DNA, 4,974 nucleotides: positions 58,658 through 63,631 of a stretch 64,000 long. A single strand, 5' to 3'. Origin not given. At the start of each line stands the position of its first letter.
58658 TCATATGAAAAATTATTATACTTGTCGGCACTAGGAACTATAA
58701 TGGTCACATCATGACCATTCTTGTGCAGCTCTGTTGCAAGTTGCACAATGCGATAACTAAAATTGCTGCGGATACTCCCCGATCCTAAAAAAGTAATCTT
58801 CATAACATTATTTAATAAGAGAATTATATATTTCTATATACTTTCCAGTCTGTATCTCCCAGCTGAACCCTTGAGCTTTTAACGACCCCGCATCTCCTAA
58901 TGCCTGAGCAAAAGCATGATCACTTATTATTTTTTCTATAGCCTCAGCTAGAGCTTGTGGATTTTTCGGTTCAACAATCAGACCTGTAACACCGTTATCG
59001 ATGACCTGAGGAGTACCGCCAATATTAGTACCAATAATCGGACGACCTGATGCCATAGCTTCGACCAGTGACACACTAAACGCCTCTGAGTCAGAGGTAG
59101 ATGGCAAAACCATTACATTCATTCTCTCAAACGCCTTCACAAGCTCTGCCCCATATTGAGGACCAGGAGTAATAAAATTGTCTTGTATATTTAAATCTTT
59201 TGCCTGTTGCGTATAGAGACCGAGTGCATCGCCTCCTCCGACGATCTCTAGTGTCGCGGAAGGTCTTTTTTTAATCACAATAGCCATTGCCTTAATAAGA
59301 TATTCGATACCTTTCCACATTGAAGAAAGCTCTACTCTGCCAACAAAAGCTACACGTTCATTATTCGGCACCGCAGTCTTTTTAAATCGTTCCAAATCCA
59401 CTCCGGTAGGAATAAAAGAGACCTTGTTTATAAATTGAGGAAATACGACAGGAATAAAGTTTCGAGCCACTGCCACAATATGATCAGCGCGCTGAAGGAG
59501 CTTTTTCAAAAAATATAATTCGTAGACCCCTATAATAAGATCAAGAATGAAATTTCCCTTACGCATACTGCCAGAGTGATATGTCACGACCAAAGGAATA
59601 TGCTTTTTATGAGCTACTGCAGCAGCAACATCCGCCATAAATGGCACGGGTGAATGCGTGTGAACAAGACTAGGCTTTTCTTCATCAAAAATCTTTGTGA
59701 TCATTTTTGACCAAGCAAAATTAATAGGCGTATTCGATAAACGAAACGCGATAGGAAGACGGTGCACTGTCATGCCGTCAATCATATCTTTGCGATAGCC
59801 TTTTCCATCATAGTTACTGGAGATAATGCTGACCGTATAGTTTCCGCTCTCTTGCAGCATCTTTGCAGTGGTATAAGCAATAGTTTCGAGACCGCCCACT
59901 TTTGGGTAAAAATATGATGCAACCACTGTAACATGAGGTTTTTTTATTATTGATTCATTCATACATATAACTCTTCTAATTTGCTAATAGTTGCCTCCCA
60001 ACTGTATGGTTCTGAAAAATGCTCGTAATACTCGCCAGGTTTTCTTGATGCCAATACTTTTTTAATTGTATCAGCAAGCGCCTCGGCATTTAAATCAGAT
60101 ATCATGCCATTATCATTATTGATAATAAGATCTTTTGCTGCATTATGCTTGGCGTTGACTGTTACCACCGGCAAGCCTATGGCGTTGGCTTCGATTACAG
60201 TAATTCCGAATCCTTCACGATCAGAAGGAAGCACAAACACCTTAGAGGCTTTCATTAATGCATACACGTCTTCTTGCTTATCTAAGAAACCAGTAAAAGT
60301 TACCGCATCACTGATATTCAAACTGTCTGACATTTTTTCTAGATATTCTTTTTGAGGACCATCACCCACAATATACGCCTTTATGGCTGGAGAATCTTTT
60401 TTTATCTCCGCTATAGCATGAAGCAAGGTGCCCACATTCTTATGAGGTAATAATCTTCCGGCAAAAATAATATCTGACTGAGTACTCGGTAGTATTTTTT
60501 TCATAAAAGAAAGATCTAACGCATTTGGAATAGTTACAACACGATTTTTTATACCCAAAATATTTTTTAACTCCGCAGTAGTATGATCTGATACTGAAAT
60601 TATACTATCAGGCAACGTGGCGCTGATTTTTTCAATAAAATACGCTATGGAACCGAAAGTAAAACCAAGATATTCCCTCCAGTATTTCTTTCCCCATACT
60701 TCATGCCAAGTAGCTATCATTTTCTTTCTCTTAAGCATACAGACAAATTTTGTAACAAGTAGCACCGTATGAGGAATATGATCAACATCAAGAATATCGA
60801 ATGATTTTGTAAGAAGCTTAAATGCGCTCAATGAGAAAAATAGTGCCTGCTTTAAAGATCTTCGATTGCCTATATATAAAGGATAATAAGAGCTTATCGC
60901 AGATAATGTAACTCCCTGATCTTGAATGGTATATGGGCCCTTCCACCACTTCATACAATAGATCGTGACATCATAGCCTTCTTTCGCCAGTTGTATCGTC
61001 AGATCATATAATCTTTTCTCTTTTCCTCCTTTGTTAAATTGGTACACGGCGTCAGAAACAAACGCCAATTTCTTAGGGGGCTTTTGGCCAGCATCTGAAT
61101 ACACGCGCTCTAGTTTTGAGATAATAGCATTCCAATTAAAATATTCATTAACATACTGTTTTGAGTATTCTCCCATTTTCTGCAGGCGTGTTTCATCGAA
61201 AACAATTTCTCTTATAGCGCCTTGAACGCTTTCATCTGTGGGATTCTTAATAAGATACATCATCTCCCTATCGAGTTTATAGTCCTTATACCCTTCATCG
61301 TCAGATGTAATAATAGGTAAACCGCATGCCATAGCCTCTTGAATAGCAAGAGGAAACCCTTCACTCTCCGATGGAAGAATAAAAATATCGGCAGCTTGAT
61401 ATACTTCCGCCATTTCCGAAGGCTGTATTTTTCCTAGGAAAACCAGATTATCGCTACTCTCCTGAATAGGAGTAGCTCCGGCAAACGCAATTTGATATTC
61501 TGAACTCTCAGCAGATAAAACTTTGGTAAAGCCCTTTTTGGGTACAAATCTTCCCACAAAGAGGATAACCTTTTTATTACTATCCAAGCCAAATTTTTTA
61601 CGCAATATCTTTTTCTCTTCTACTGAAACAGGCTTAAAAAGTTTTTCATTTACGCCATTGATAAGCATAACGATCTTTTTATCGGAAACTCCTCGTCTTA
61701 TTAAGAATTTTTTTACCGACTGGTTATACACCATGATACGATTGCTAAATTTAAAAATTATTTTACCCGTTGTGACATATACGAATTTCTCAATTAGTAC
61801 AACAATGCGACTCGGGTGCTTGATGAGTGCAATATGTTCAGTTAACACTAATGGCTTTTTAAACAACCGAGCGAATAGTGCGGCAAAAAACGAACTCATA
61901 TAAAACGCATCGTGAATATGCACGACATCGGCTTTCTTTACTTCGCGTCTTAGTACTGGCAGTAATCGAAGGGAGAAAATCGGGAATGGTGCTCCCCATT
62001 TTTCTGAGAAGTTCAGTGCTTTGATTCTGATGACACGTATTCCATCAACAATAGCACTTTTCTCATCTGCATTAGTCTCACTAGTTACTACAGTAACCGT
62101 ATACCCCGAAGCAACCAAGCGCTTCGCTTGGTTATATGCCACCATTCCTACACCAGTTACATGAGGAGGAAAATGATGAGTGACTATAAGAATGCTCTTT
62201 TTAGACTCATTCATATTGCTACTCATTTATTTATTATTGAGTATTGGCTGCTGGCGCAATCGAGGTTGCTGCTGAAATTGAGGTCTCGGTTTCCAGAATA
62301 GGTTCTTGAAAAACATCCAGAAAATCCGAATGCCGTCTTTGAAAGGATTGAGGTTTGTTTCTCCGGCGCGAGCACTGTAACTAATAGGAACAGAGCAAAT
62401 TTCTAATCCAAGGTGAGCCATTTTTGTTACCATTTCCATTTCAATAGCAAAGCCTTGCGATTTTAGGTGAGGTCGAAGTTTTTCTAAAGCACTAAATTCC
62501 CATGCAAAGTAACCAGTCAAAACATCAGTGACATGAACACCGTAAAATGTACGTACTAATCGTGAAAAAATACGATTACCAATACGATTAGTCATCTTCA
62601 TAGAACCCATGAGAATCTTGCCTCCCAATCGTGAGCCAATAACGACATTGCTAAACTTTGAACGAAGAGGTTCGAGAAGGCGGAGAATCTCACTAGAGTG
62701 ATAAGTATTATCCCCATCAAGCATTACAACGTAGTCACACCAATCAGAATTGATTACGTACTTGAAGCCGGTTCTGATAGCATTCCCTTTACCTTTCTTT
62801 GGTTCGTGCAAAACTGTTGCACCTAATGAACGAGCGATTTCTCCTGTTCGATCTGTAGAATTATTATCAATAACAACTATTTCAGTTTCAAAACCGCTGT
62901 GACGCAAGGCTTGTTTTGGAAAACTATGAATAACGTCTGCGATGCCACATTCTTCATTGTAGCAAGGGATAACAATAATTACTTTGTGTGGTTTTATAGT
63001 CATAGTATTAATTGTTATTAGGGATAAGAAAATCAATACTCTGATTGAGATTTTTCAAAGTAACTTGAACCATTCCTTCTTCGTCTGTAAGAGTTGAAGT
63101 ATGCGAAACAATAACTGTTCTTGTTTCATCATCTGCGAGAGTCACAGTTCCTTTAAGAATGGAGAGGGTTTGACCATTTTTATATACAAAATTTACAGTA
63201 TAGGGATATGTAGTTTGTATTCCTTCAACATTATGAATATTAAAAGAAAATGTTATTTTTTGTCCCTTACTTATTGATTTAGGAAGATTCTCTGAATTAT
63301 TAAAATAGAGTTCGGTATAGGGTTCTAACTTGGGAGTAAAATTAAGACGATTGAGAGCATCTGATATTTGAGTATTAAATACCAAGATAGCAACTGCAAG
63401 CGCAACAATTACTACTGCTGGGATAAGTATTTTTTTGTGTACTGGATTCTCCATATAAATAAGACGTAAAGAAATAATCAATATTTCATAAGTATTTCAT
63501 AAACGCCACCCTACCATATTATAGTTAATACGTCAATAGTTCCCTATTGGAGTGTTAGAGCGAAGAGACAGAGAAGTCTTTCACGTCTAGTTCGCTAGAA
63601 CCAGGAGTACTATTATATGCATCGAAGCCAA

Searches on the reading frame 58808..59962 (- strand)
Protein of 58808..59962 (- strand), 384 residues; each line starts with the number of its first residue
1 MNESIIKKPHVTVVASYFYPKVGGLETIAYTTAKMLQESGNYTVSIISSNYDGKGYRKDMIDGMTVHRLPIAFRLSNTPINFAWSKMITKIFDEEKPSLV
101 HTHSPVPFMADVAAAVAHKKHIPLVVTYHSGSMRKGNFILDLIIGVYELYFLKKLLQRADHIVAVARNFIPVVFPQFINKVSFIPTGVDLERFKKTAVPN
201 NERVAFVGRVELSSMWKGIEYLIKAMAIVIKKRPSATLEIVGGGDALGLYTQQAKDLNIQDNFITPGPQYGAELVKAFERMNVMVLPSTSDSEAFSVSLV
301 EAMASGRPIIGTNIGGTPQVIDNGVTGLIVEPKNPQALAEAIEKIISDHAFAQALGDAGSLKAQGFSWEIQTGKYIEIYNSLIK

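Call 24: search_protein_families(library=pfam, proteins=[window:58808-59962:-], max_evalue=0.01)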
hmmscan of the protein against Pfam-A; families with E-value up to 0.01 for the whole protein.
window:58808-59962:- (384 aa): 7 families
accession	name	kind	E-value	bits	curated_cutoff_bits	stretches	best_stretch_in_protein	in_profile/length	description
PF00534.26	Glycos_transf_1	-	5.7e-36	124.1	26.4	1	191-359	5-169/172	Glycosyl transferases group 1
PF13692.12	Glyco_trans_1_4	-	4.2e-33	115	27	1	203-348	3-142/142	Glycosyl transferases group 1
PF13439.12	Glyco_transf_4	-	5.7e-25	88.7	28.5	1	22-192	1-170/170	Glycosyltransferase Family 4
PF13579.12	Glyco_trans_4_4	-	3.2e-13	50.8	29.7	1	23-167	1-136/158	Glycosyl transferase 4-like domain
PF20706.3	GT4-conflict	-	4.4e-09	36.2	26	1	154-369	142-379/385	Family 4 Glycosyltransferase in conflict systems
PF13477.12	Glyco_trans_4_2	-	4e-08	34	23.4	1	40-133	23-111/139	Glycosyl transferase 4-like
PF13524.12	Glyco_trans_1_2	-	0.0047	17.3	25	1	262-361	28-127/144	Glycosyl transferase-like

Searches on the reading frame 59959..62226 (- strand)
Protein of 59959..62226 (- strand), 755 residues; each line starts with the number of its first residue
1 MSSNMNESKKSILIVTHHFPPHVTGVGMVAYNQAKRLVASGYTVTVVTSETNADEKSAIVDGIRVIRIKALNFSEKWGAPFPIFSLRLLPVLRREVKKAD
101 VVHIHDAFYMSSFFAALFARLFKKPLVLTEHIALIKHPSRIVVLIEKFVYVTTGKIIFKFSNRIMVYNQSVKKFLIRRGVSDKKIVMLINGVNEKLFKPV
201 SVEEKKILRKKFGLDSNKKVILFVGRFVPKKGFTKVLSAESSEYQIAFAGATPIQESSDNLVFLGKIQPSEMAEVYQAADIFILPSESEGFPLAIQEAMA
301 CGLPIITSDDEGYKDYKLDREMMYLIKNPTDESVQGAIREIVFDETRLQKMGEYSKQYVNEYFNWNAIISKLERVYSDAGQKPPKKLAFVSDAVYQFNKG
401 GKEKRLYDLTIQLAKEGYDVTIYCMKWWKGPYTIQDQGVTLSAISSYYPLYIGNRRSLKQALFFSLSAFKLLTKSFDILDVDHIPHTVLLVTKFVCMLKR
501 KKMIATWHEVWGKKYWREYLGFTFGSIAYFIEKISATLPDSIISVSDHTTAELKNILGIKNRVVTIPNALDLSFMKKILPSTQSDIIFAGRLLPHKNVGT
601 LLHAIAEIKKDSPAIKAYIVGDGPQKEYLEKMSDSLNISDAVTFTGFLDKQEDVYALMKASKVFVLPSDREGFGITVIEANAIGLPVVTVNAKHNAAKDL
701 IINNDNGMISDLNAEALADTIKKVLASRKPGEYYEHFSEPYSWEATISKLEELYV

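Call 24: search_protein_families(library=pfam, proteins=[window:59959-62226:-], max_evalue=0.01)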
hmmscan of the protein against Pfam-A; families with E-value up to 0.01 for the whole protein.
window:59959-62226:- (755 aa): 9 families
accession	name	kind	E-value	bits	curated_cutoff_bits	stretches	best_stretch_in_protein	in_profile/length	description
PF00534.26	Glycos_transf_1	-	1.3e-72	243.4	26.4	2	578-737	10-165/172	Glycosyl transferases group 1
PF13692.12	Glyco_trans_1_4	-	4.4e-54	183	27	2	585-726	3-141/142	Glycosyl transferases group 1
PF13439.12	Glyco_transf_4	-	7.1e-39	134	28.5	2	24-194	2-168/170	Glycosyltransferase Family 4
PF13579.12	Glyco_trans_4_4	-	3.8e-23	83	29.7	2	24-191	1-158/158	Glycosyl transferase 4-like domain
PF20706.3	GT4-conflict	-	3.5e-20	72.8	26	2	569-689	180-310/385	Family 4 Glycosyltransferase in conflict systems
PF13524.12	Glyco_trans_1_2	-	2.7e-10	40.8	25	1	239-372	10-142/144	Glycosyl transferase-like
PF13477.12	Glyco_trans_4_2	-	6.1e-09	36.6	23.4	1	31-156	14-135/139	Glycosyl transferase 4-like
PF02350.25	Epimerase_2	-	0.00075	18.9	30.6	0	599-742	204-334/347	UDP-N-acetylglucosamine 2-epimerase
PF08323.17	Glyco_transf_5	-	0.0042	17.3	22.7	0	12-106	2-136/239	Starch synthase catalytic domain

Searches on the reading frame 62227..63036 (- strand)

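Call 24: search_protein_families(library=pfam, proteins=[window:62227-63036:-], max_evalue=0.01)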
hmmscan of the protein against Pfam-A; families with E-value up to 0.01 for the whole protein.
window:62227-63036:- (269 aa): 3 families
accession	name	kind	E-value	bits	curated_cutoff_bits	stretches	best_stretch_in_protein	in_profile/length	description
PF00535.33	Glycos_transf_2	-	8.5e-25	88.1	23.3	1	21-187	2-167/168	Glycosyl transferase family 2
PF13641.12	Glyco_tranf_2_3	-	5.7e-07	30.2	27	1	17-127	2-114/230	Glycosyltransferase like family 2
PF13704.12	Glyco_tranf_2_4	-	0.0082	17.1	27.5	0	34-115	5-87/98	Glycosyl transferase family 2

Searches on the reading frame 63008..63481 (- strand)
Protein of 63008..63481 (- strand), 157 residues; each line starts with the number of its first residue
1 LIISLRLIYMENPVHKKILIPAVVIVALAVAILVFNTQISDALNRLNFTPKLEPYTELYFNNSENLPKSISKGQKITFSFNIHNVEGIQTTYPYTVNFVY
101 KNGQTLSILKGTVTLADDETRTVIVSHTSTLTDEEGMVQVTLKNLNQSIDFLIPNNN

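Call 24: search_protein_families(library=pfam, proteins=[window:63008-63481:-], max_evalue=0.01)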
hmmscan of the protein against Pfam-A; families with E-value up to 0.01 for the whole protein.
window:63008-63481:- (157 aa): 1 family
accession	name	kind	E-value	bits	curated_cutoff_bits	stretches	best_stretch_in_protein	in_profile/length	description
PF07760.16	DUF1616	-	5.9e-06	26.1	31.6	1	23-140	153-280/307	Protein of unknown function (DUF1616)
